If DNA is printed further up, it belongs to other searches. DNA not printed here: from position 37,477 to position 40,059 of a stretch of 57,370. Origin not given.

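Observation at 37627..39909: Stand-alone NERD-nuclease / SF1-helicase fusion in a sharply AT-rich block: candidate single-gene anti-phage system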

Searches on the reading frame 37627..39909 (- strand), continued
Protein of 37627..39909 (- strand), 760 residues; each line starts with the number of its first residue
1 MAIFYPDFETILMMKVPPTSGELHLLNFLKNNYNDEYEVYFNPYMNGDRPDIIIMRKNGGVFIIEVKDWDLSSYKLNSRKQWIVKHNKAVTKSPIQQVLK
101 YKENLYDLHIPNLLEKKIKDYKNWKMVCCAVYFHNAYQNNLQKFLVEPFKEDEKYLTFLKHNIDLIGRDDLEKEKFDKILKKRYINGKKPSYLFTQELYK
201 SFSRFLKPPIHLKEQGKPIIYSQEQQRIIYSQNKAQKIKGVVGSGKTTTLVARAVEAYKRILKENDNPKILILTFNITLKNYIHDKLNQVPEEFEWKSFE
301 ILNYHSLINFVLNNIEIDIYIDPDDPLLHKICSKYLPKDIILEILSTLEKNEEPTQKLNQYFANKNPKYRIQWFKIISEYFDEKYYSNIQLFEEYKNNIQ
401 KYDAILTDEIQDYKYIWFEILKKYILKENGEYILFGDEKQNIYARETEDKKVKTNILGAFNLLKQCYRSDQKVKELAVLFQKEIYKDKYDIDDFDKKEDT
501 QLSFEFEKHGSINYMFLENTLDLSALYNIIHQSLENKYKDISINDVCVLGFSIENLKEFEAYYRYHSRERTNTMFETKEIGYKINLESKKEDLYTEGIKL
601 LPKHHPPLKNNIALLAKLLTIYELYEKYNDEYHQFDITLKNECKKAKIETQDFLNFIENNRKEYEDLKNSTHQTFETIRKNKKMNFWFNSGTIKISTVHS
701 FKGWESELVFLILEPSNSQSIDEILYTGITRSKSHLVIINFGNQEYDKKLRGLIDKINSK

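Call 16: find_encoding_contigs(protein=window:37627-39909:-, flank=10000, max_places=6)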
Protein window:37627-39909:- (760 aa): 13 contigs read that carry it; 6 places shown.
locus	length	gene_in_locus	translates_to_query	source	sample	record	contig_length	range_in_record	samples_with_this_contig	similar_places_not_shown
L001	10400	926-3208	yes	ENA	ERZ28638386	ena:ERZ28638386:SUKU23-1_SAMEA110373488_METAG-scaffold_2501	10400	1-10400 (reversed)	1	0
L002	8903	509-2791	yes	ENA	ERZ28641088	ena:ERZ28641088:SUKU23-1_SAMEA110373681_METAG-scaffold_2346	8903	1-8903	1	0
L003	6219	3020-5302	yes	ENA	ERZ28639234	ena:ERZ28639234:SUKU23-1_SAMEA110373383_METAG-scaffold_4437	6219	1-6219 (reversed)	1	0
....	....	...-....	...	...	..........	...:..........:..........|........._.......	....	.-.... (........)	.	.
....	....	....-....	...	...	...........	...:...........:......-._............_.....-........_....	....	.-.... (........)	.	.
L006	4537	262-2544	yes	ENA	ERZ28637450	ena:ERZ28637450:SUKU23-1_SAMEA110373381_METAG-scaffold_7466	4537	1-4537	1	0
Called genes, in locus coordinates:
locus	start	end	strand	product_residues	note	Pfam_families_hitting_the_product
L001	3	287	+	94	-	?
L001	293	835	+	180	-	-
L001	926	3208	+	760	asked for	PF08378:NERD, PF00580:UvrD-helicase (weak), PF01443:Viral_helicase1 (faint), PF13245:AAA_19 (weak), PF13538:UvrD_C_2 (weak)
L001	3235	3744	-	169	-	PF01625:PMSR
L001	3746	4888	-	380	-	PF13439:Glyco_transf_4, PF13477:Glyco_trans_4_2, PF13579:Glyco_trans_4_4, PF00534:Glycos_transf_1, PF13692:Glyco_trans_1_4, PF20706:GT4-conflict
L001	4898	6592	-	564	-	PF00933:Glyco_hydro_3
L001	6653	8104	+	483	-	PF01943:Polysacc_synt, PF01554:MatE (weak)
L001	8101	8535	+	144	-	PF00692:dUTPase, PF22769:DCD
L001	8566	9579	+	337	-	PF00483:NTP_transferase, PF12804:NTP_transf_3 (weak), PF25084:LbH_EIF2B, PF25087:GMPPB_C (weak)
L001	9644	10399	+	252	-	?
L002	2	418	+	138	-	?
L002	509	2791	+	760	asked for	PF08378:NERD, PF00580:UvrD-helicase (weak), PF01443:Viral_helicase1 (faint), PF13245:AAA_19 (weak), PF13538:UvrD_C_2 (weak)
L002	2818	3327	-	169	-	PF01625:PMSR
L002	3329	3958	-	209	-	PF00534:Glycos_transf_1, PF13692:Glyco_trans_1_4, PF20706:GT4-conflict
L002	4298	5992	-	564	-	PF00933:Glyco_hydro_3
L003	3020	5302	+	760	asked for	PF08378:NERD, PF00580:UvrD-helicase (weak), PF01443:Viral_helicase1 (faint), PF13245:AAA_19 (weak), PF13538:UvrD_C_2 (weak)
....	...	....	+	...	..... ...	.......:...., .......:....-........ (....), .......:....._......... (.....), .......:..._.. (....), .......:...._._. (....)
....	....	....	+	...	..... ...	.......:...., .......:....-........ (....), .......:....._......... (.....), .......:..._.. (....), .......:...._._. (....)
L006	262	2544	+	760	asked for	PF08378:NERD, PF00580:UvrD-helicase (weak), PF01443:Viral_helicase1 (faint), PF13245:AAA_19 (weak), PF13538:UvrD_C_2 (weak)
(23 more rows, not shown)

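Call 17: find_encoding_contigs(protein=P0002, flank=10000, max_places=4)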
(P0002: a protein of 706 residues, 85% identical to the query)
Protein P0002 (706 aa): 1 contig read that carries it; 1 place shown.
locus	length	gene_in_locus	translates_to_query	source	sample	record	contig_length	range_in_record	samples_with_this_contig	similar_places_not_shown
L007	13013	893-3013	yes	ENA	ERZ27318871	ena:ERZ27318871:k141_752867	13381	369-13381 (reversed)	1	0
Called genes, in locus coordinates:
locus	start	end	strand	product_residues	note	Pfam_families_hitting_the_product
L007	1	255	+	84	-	?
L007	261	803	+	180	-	-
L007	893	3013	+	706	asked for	PF08378:NERD, PF01443:Viral_helicase1 (faint), PF13245:AAA_19, PF00580:UvrD-helicase (weak), PF13538:UvrD_C_2 (weak)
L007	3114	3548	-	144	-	PF01625:PMSR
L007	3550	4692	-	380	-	PF13439:Glyco_transf_4, PF13477:Glyco_trans_4_2, PF13579:Glyco_trans_4_4, PF00534:Glycos_transf_1, PF13692:Glyco_trans_1_4, PF20706:GT4-conflict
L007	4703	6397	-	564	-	PF00933:Glyco_hydro_3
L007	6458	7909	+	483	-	PF01943:Polysacc_synt, PF01554:MatE (faint)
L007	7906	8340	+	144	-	PF00692:dUTPase, PF22769:DCD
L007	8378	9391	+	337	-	PF00483:NTP_transferase, PF12804:NTP_transf_3 (weak), PF25084:LbH_EIF2B (weak), PF25087:GMPPB_C (weak)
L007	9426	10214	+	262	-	PF14125:DUF4292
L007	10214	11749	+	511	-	PF01551:Peptidase_M23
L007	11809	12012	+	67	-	PF02416:TatA_B_E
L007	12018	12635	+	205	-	PF14063:DUF4254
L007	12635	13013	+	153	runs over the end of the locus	-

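Call 32: find_encoding_contigs(protein=P0008, flank=10000, max_places=3)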
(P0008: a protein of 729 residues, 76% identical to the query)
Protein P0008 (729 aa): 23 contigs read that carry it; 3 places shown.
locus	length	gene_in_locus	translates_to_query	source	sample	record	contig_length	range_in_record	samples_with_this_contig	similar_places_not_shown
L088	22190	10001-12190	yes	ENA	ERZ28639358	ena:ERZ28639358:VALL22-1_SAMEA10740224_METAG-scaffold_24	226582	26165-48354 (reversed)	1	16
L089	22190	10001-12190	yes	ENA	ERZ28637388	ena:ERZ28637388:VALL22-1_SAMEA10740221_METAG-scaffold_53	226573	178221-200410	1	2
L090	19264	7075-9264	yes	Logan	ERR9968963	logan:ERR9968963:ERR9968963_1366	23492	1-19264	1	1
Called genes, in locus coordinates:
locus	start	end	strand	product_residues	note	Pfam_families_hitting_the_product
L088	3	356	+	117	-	PF00037:Fer4, PF12797:Fer4_2 (faint), PF13187:Fer4_9 (faint), PF13237:Fer4_10 (faint), PF12838:Fer4_7 (weak)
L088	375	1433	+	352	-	PF00266:Aminotran_5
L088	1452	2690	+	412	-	PF06245:DUF1015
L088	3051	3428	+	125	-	PF18291:HU-HIG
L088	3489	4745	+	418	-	PF01546:Peptidase_M20, PF05343:Peptidase_M42 (faint), PF07687:M20_dimer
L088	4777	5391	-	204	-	PF21176:RecR_HhH, PF02132:RecR_ZnF, PF01751:Toprim, PF13662:Toprim_4, PF21175:RecR_C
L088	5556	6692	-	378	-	PF26696:PTL_trimer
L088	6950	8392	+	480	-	PF01546:Peptidase_M20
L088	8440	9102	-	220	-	PF01325:Fe_dep_repress, PF02742:Fe_dep_repr_C, PF04023:FeoA (weak)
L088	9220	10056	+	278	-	PF00378:ECH_1, PF16113:ECH_2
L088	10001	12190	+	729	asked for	PF08378:NERD, PF00580:UvrD-helicase (faint), PF13245:AAA_19, PF01443:Viral_helicase1 (faint), PF13538:UvrD_C_2 (weak)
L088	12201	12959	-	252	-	PF03883:H2O2_YaaD, PF21818:DUF6884 (weak)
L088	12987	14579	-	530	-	PF00009:GTP_EFTU, PF01926:MMR_HSR1, PF02421:FeoB_N (faint), PF22042:EF-G_D2, PF03144:GTP_EFTU_D2, PF16658:RF3_C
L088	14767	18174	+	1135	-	PF00133:tRNA-synt_1, PF09334:tRNA-synt_1g (faint), PF08264:Anticodon_1, PF19302:DUF5915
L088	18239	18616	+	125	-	PF01258:zf-dskA_traR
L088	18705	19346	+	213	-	PF01252:Peptidase_A8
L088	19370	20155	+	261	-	-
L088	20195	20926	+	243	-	PF00899:ThiF, PF03435:Sacchrp_dh_NADP (faint)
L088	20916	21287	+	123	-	PF00825:Ribonuclease_P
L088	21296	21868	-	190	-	PF01467:CTP_transf_like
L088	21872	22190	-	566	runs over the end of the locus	PF01368:DHH, PF02272:DHHA1, PF17768:RecJ_OB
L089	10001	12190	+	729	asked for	PF08378:NERD, PF00580:UvrD-helicase (faint), PF13245:AAA_19, PF01443:Viral_helicase1 (faint), PF13538:UvrD_C_2 (weak)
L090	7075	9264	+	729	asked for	PF08378:NERD, PF00580:UvrD-helicase (faint), PF13245:AAA_19, PF01443:Viral_helicase1 (faint), PF13538:UvrD_C_2 (weak)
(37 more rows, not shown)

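Call 33: find_encoding_contigs(protein=P0039, flank=10000, max_places=2)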
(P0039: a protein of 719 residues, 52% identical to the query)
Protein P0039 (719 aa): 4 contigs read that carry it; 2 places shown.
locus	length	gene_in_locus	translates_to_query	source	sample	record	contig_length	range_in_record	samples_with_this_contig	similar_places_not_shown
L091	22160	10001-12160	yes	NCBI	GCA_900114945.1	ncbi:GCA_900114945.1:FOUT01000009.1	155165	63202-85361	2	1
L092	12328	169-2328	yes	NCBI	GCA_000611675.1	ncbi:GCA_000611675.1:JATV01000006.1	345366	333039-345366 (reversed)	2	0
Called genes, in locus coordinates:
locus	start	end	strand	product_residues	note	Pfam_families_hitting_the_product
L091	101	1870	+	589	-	PF03150:CCP_MauG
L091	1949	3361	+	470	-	PF03023:MurJ, PF01554:MatE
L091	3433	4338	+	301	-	PF01145:Band_7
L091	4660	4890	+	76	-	-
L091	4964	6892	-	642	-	PF00884:Sulfatase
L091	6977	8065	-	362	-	PF03308:MeaB, PF02492:cobW (faint), PF03029:ATP_bind_1 (faint)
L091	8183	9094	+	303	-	PF03547:Mem_trans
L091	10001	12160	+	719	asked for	PF08378:NERD, PF00580:UvrD-helicase (faint), PF25199:nSTAND_NTPase5 (faint), PF01443:Viral_helicase1 (faint), PF13245:AAA_19 (weak), PF13538:UvrD_C_2 (weak)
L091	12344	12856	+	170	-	-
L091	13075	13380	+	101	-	PF13560:HTH_31 (weak), PF12844:HTH_19, PF01381:HTH_3, PF13443:HTH_26 (faint)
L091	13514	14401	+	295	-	PF01544:CorA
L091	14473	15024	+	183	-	PF12724:Flavodoxin_5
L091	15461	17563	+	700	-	PF14508:GH97_N, PF10566:Glyco_hydro_97, PF14509:GH97_C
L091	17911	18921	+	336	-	PF00356:LacI, PF00532:Peripla_BP_1, PF13407:Peripla_BP_4, PF13377:Peripla_BP_3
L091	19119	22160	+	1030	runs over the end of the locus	PF13620:CarboxypepD_reg, PF13715:CarbopepD_reg_2, PF15976:CooC_C (faint), PF07715:Plug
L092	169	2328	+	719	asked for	PF08378:NERD, PF00580:UvrD-helicase (faint), PF25199:nSTAND_NTPase5 (faint), PF01443:Viral_helicase1 (faint), PF13245:AAA_19 (weak), PF13538:UvrD_C_2 (weak)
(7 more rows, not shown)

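Call 34: find_encoding_contigs(protein=P0120, flank=10000, max_places=2)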
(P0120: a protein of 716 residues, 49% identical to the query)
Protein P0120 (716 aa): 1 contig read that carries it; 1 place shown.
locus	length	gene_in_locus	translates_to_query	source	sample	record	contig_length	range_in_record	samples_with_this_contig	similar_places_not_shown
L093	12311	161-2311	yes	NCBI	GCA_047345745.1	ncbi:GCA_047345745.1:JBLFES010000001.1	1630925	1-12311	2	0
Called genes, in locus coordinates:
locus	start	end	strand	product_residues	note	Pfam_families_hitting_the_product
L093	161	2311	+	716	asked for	PF08378:NERD, PF00580:UvrD-helicase (faint), PF25199:nSTAND_NTPase5 (faint), PF01443:Viral_helicase1 (faint), PF13245:AAA_19 (weak), PF13538:UvrD_C_2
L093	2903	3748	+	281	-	PF12146:Hydrolase_4 (weak), PF00561:Abhydrolase_1, PF12697:Abhydrolase_6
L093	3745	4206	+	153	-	PF04542:Sigma70_r2, PF08281:Sigma70_r4_2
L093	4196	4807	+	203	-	-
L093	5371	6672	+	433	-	-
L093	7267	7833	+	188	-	PF00406:ADK, PF13207:AAA_17, PF13238:AAA_18 (weak)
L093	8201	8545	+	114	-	-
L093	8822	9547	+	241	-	PF13424:TPR_12 (faint), PF13431:TPR_17 (faint), PF00515:TPR_1 (faint), PF07719:TPR_2 (faint), PF13174:TPR_6 (faint), PF13181:TPR_8 (faint), PF13428:TPR_14 (faint), PF13432:TPR_16 (faint), +2 more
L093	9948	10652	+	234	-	PF00753:Lactamase_B, PF23023:Anti-Pycsar_Apyc1 (faint)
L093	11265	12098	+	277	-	PF04116:FA_hydroxylase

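Call 35: search_dna_similar(query=window:37627-39909:-, collection=plasmids, mode=protein, max_rows=25)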
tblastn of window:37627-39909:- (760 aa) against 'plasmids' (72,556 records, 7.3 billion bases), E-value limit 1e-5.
Records with a match: 28; places in all: 29; records where one place covers at least 80% of the query: 7.
Best place of each record, by identity: <60% 28.
By first word of the organism name: Bacillus 4; Leclercia 2; Vibrio 2; Acinetobacter 2; Nostoc 2; Sphingomonas 2; Klebsiella 1; Serratia 1; Citrobacter 1; Enterobacter 1; and 10 more.
By predicted mobility (MOB-suite, as given by PLSDB): non-mobilizable 15; conjugative 10; mobilizable 3.
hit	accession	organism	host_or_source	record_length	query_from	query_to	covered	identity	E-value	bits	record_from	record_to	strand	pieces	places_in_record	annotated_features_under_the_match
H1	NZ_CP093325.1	Bacillus sp. N5-665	whole organism,peat soil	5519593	1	748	88%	36.3%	3e-66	401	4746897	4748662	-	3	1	none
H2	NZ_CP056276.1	Klebsiella pneumoniae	culture,Wastewater effluent sample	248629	1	746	86%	34.8%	5e-75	348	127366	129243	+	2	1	NERD domain-containing protein/DEAD/DEAH box helicase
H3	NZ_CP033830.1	Serratia sp. FDAARGOS_506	Homo sapiens,Endotracheal aspirate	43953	1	740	97%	29.1%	1e-75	275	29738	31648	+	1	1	NERD domain-containing protein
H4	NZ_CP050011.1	Citrobacter sp. Y3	Cell culture,Contaminated sludge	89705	1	740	97%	29.1%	1e-75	275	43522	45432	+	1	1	NERD domain-containing protein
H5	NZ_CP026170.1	Leclercia sp. LSNIH1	-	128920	1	740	97%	29.1%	3e-75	274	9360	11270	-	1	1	NERD domain-containing protein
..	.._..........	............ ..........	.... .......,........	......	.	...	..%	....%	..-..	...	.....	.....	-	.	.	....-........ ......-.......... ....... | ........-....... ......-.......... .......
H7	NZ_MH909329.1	Leclercia adecarboxylata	Nanjing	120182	1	712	94%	28.7%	7e-69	254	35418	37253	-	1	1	NERD domain-containing protein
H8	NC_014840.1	Pantoea sp. At-9b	-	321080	1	740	70%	35.2%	2e-65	307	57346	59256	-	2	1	NERD domain-containing protein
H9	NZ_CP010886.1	Vibrio parahaemolyticus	Shrimps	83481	1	744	61%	37.9%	4e-47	317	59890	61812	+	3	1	UvrD-helicase domain-containing protein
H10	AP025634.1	Annamia dubia NIES-4383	-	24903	1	743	53%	32.8%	2e-30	201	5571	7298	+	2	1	hypothetical protein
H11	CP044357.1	Acinetobacter baumannii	Homo sapiens,oral cavity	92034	14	477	61%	26.7%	9e-31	138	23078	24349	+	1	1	DNA helicase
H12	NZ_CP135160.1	Acinetobacter pittii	Homo sapiens,sputum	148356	14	477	61%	26.3%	2e-31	140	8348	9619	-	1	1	NERD domain-containing protein/DEAD/DEAH box helicase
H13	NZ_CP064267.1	Bacillus pseudomycoides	cell culture,Zoo wolf area soil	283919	15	477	61%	26.1%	6e-21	106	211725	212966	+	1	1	NERD domain-containing protein/DEAD/DEAH box helicase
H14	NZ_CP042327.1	Euhalothece natronophila Z-M001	cell culture,soda lake Magadi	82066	6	469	61%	25.0%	6e-32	141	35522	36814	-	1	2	UvrD-helicase domain-containing protein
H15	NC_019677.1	Nostoc sp. PCC 7524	-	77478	1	480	63%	23.8%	7e-13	81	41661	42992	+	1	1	3'-5' exonuclease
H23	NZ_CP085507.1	Bacillus cereus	soil sample,soil from tomato plant roots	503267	15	285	36%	29.6%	6e-18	97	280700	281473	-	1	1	nuclease-related domain-containing protein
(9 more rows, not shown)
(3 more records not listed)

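Call 36: search_dna_similar(query=window:37627-39909:-, collection=phages, mode=protein, max_rows=15)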
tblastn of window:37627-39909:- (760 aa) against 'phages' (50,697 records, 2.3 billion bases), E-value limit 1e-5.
Records with a match: 1; places in all: 1; records where one place covers at least 80% of the query: 0.
Best place of each record, by identity: <60% 1.
By first word of the organism name: Bacteriophage 1.
By host as written in the record: - 1.
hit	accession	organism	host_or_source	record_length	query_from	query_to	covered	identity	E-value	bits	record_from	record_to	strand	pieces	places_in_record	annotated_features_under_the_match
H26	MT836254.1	Bacteriophage sp.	human fecal samples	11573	113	746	60%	33.3%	3e-13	218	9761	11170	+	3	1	record has no annotation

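Call 37: get_annotated_region(hit=H3, flank=8000)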
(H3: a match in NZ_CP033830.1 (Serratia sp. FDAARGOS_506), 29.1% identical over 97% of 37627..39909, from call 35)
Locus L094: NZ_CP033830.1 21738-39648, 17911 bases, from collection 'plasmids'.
description: Serratia sp. FDAARGOS_506 plasmid unnamed, complete sequence
organism: Serratia sp. FDAARGOS_506 (NCBI taxid 2420306)
taxonomy: Bacteria; Pseudomonadota; Gammaproteobacteria; Enterobacterales; Yersiniaceae; Serratia; Serratia sp. FDAARGOS 506
host: -; source: Homo sapiens,Endotracheal aspirate; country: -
typing (MOB-suite, as given by PLSDB): conjugative; replicon IncN; relaxase MOBF; mating-pair formation MPF_T
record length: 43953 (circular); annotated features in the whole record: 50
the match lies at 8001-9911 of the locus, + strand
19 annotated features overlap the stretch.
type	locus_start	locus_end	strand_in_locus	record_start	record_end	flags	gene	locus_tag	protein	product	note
CDS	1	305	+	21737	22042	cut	-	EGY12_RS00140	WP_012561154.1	H-NS family nucleoid-associated regulatory protein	GO:0006355 - regulation of DNA-templated transcription [Evidence IEA]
CDS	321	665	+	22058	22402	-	-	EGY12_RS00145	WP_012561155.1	hypothetical protein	-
CDS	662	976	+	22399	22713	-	-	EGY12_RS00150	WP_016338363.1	TrbM/KikA/MpfK family conjugal transfer protein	-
CDS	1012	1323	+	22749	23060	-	-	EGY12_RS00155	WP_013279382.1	hypothetical protein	-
CDS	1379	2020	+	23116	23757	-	-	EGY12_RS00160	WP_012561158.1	restriction endonuclease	-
CDS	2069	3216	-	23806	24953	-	-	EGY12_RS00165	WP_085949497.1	IS3 family transposase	-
CDS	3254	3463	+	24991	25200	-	-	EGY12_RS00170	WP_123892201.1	hypothetical protein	-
CDS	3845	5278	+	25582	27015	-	-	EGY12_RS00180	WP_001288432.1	DNA cytosine methyltransferase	-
CDS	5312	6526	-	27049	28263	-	-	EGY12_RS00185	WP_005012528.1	type II site-specific deoxyribonuclease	-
CDS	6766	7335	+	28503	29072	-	-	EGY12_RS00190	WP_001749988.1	recombinase family protein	GO:0006310 - DNA recombination [Evidence IEA]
CDS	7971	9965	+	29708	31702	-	-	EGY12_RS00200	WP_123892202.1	NERD domain-containing protein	-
CDS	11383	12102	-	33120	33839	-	-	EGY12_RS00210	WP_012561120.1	replication initiation protein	GO:0006270 - DNA replication initiation [Evidence IEA]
CDS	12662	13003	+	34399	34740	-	ardK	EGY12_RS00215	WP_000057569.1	antirestriction protein ArdAB regulator ArdK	-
CDS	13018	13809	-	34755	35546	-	-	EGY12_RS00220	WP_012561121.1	SprT-like domain-containing protein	-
CDS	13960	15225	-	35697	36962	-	mucB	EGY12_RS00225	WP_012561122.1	translesion error-prone DNA polymerase V subunit MucB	-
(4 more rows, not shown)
